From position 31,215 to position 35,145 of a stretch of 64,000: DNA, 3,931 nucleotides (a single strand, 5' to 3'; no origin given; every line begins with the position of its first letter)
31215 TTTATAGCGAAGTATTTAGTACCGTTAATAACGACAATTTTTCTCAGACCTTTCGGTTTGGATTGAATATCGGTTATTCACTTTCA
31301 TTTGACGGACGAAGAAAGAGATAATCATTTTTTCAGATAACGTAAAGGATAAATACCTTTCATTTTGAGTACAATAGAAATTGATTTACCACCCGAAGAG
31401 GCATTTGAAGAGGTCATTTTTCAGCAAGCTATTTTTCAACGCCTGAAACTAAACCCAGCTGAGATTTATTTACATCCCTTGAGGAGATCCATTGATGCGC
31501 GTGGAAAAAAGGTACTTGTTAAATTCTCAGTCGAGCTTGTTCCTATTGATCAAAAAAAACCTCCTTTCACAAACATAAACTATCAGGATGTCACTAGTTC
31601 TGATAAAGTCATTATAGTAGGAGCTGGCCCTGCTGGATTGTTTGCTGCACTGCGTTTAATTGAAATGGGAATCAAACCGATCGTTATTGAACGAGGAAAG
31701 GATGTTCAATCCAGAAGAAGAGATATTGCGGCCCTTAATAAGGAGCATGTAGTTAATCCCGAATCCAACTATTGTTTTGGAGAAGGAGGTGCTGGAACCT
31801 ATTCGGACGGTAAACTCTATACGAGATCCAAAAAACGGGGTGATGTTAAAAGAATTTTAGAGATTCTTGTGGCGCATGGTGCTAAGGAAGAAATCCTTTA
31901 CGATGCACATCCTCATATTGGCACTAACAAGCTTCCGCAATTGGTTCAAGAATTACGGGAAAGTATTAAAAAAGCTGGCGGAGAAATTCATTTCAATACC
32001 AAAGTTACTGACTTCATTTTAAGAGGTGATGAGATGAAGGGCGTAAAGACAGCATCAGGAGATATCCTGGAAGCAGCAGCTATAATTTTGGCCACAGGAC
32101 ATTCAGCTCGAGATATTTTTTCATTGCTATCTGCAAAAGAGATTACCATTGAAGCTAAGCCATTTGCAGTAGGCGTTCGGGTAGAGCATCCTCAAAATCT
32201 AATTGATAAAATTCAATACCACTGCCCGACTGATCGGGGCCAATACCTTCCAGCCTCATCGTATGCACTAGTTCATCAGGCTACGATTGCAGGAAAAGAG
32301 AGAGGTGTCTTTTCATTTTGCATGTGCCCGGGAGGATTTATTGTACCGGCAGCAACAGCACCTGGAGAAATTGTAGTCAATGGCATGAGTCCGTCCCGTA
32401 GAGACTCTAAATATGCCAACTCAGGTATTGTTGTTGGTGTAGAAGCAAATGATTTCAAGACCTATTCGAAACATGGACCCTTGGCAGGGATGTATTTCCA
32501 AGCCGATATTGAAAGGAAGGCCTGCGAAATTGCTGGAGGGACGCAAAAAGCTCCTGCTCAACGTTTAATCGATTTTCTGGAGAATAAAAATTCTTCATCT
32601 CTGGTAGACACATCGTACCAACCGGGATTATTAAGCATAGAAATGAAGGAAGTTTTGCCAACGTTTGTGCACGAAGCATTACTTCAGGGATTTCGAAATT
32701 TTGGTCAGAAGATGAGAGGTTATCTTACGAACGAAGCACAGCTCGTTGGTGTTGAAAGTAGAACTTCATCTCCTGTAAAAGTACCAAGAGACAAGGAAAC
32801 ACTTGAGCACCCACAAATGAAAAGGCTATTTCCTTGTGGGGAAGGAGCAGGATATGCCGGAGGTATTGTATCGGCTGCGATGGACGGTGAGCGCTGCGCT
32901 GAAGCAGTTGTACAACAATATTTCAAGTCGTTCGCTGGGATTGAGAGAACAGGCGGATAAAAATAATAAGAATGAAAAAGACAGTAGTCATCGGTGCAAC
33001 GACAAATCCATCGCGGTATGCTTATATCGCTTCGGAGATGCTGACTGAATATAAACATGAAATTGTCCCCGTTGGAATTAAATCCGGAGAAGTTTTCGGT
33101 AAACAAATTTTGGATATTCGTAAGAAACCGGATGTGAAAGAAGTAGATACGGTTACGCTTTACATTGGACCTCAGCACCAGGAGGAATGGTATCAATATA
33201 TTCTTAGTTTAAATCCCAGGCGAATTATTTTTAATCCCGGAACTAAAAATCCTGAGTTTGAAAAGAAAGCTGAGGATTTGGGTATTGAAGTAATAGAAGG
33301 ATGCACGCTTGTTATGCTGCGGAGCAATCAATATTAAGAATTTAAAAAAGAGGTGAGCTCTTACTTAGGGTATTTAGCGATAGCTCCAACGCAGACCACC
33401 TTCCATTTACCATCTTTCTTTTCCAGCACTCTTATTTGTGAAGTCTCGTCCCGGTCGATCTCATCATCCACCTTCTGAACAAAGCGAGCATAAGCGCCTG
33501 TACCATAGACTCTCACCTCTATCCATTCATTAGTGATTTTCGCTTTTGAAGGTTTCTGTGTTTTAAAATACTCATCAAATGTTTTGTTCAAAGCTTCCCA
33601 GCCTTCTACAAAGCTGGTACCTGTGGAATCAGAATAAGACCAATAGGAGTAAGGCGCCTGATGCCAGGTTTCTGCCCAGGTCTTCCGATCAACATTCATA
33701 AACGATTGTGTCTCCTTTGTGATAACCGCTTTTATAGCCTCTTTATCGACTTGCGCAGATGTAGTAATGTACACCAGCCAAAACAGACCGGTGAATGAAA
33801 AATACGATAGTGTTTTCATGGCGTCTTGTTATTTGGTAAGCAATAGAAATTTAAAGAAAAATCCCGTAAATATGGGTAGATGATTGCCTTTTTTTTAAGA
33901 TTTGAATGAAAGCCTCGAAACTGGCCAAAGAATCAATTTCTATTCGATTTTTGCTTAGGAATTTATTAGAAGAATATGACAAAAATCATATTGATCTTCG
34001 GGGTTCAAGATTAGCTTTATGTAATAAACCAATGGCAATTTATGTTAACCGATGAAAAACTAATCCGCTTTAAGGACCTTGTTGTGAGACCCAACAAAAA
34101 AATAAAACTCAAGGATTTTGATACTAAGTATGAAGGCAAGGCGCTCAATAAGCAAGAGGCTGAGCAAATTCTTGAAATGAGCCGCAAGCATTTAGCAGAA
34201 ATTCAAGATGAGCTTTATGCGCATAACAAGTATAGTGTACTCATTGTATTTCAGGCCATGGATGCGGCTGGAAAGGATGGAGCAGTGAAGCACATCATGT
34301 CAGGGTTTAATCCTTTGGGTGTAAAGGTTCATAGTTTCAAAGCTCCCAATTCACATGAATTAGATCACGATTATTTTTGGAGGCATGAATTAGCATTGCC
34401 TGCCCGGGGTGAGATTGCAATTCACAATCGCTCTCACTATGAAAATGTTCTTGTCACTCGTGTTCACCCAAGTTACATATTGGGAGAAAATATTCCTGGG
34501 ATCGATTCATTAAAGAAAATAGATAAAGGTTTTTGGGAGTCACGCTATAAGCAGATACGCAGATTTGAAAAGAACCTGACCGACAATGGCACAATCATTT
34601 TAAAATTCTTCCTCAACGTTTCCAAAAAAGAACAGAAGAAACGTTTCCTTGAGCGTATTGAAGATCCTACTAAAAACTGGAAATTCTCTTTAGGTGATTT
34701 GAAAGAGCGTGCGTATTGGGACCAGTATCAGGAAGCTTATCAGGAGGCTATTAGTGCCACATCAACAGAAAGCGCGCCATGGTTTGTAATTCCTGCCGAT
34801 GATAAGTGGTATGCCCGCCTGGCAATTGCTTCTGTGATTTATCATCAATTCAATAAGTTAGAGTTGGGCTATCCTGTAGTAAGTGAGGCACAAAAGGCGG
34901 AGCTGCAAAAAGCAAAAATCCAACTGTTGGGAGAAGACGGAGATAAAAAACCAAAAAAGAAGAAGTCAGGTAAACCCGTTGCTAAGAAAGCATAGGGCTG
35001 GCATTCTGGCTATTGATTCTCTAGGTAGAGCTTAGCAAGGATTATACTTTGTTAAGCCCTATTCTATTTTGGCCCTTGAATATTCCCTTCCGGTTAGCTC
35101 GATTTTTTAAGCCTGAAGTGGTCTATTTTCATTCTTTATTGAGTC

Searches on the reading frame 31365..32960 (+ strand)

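Call 76: search_protein_families(library=pfam, proteins=[window:31365-32960:+], max_evalue=0.00001)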
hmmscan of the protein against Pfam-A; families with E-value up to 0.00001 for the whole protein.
window:31365-32960:+ (531 aa): 9 families
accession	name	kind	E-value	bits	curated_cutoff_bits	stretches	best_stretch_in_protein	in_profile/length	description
PF21688.3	FAD-depend_C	-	8.1e-75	251.8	27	1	266-467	1-197/197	FAD-dependent protein, C-terminal domain-like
PF01266.30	DAO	-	1.7e-15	57.8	27.9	1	192-268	150-228/353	FAD dependent oxidoreductase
PF03486.20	HI0933_like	-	1.6e-11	44.5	50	1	81-493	2-218/244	HI0933-like protein Rossmann domain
PF07992.20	Pyr_redox_2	-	1.3e-10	41.6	26.1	0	178-251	170-242/291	Pyridine nucleotide-disulphide oxidoreductase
PF13738.12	Pyr_redox_3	-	1.7e-08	34.5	30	0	83-117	1-36/305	Pyridine nucleotide-disulphide oxidoreductase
PF00890.30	FAD_binding_2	-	3.8e-08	33.4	20.4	0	82-115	2-35/414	FAD binding domain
PF01593.30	Amino_oxidase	-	4e-07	30.1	19.8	0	190-248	203-258/443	Flavin containing amine oxidoreductase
PF01134.28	GIDA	-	5e-07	29.6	22.1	0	81-108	1-28/391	Glucose inhibited division protein A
PF01494.25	FAD_binding_3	-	8.5e-07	28.9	22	1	81-115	3-37/349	FAD binding domain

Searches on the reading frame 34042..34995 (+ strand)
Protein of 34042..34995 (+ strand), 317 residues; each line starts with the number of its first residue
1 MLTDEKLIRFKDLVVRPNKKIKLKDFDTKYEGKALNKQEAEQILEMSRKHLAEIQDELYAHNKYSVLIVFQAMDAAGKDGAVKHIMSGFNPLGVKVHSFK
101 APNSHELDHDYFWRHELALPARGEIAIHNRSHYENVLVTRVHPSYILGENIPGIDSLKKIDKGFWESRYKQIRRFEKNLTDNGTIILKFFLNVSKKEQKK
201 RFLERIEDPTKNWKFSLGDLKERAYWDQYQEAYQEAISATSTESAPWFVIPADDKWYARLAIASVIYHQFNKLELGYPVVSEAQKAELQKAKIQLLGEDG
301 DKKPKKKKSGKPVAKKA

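Call 76: search_protein_families(library=pfam, proteins=[window:34042-34995:+], max_evalue=0.00001)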
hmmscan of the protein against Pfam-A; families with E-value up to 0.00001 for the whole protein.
window:34042-34995:+ (317 aa): 1 family
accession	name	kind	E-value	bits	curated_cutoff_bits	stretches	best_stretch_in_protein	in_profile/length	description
PF03976.20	PPK2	-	2.5e-69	233.8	22.3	1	35-271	2-222/229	Polyphosphate kinase 2 (PPK2)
